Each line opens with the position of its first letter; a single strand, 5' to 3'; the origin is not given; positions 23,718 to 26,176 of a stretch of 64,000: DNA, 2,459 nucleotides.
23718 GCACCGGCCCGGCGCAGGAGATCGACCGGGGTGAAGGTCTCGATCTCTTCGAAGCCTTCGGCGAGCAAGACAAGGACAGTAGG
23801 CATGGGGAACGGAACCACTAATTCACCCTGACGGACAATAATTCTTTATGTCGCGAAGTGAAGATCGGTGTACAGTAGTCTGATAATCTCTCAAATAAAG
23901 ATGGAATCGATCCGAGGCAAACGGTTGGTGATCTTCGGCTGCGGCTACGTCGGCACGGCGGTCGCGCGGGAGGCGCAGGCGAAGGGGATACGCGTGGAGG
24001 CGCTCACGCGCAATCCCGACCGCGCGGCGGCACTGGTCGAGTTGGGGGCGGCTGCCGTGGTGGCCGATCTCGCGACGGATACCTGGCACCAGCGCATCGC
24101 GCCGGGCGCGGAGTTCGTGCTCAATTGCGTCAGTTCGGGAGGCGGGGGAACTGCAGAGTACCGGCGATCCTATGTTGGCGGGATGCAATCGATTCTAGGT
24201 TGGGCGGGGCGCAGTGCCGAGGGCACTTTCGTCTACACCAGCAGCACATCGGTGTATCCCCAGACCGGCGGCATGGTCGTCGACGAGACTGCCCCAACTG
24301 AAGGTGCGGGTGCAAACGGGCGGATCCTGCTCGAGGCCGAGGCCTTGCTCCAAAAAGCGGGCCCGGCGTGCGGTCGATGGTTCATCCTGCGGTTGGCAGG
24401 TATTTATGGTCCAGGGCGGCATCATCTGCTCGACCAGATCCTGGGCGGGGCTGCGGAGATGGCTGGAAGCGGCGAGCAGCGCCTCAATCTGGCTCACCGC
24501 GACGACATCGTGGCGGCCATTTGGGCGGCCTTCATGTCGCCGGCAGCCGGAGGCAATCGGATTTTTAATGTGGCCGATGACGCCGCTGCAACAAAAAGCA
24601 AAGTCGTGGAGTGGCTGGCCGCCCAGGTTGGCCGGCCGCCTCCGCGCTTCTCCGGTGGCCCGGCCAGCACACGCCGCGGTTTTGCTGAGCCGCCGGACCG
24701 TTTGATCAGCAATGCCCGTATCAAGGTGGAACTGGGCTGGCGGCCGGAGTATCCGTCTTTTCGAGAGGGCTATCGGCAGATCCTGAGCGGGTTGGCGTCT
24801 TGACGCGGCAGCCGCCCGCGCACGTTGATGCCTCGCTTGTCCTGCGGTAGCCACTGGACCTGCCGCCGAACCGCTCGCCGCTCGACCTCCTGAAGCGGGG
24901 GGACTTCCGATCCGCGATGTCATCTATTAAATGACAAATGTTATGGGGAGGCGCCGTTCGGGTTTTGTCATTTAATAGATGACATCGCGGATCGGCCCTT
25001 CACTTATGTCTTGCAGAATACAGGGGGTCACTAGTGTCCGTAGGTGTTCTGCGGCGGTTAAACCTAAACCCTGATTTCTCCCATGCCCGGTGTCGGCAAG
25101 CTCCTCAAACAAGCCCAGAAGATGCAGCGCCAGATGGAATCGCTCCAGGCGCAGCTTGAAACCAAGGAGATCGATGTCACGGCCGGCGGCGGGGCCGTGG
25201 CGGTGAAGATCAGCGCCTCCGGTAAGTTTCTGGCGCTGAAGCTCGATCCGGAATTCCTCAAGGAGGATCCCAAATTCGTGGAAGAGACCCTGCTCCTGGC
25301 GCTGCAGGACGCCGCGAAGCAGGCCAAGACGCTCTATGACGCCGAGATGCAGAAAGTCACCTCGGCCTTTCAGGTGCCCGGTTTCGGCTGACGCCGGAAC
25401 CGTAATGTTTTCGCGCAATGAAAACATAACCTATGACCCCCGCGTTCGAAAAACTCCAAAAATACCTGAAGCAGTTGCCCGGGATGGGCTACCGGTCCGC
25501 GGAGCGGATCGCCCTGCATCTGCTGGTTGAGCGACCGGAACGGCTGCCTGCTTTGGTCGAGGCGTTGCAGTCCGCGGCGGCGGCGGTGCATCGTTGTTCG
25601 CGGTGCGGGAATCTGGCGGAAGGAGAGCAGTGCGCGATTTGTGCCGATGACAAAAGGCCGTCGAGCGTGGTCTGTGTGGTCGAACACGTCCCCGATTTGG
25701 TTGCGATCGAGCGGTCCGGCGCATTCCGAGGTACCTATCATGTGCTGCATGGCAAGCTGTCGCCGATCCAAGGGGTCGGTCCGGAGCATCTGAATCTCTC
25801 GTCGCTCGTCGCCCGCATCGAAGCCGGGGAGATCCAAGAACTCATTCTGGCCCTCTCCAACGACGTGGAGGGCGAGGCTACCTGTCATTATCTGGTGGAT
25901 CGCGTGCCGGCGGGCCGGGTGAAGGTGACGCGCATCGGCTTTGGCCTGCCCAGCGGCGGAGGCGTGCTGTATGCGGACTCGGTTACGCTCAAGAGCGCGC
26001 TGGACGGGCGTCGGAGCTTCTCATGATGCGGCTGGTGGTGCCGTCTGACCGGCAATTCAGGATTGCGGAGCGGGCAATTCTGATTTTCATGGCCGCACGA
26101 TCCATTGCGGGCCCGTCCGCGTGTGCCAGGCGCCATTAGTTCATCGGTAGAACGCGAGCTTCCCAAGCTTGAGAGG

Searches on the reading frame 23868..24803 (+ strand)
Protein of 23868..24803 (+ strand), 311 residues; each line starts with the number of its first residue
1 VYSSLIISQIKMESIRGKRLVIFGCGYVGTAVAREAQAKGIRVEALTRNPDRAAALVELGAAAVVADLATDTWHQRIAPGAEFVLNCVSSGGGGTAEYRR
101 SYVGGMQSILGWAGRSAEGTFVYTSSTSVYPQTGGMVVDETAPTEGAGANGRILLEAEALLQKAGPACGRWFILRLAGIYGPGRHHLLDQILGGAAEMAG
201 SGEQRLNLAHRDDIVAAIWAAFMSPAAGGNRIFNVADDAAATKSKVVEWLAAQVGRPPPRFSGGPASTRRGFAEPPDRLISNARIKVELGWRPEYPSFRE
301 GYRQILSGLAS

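Call 81: search_protein_families(library=pfam, proteins=[window:23868-24803:+], max_evalue=0.001)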
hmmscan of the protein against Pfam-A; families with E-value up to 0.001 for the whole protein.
window:23868-24803:+ (311 aa): 7 families
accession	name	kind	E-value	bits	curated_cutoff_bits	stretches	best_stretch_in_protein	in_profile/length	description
PF01370.27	Epimerase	-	3.2e-17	63.2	20.9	1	25-236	7-240/240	NAD dependent epimerase/dehydratase family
PF13460.12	NAD_binding_10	-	4.9e-07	30.2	27.2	1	26-137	4-109/184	NAD(P)H-binding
PF04321.23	RmlD_sub_bind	-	2.2e-06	27.4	27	1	20-193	3-165/287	RmlD substrate binding domain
PF02826.25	2-Hacid_dh_C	-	2.7e-05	24.1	25.1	1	10-61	29-80/178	D-isomer specific 2-hydroxyacid dehydrogenase, NAD binding domain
PF00107.32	ADH_zinc_N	-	5.9e-05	23.5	31.8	1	28-111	2-89/129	Zinc-binding dehydrogenase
PF05368.20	NmrA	-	0.00013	22.1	27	1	20-87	6-76/298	NmrA-like family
PF02254.24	TrkA_N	-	0.00018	22.2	23.8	1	21-71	2-52/116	TrkA-N domain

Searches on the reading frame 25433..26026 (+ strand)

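Call 81: search_protein_families(library=pfam, proteins=[window:25433-26026:+], max_evalue=0.001)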
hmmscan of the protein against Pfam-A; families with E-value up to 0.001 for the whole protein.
window:25433-26026:+ (197 aa): 5 families
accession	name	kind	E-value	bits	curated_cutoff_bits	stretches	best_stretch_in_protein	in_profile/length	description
PF13662.12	Toprim_4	-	3.2e-23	82.2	25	1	78-168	1-84/85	Toprim domain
PF21176.3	RecR_HhH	-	4.7e-10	39.6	27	1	6-48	2-44/45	RecR, helix-hairpin-helix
PF02132.21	RecR_ZnF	-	3.7e-09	36.6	22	1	52-72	1-21/21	RecR, Cys4-zinc finger domain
PF01751.28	Toprim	-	1.6e-07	31.8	23.1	1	80-168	2-96/96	Toprim domain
PF21175.2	RecR_C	-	1.4e-06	28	22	1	171-194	1-24/24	RecR, C-terminal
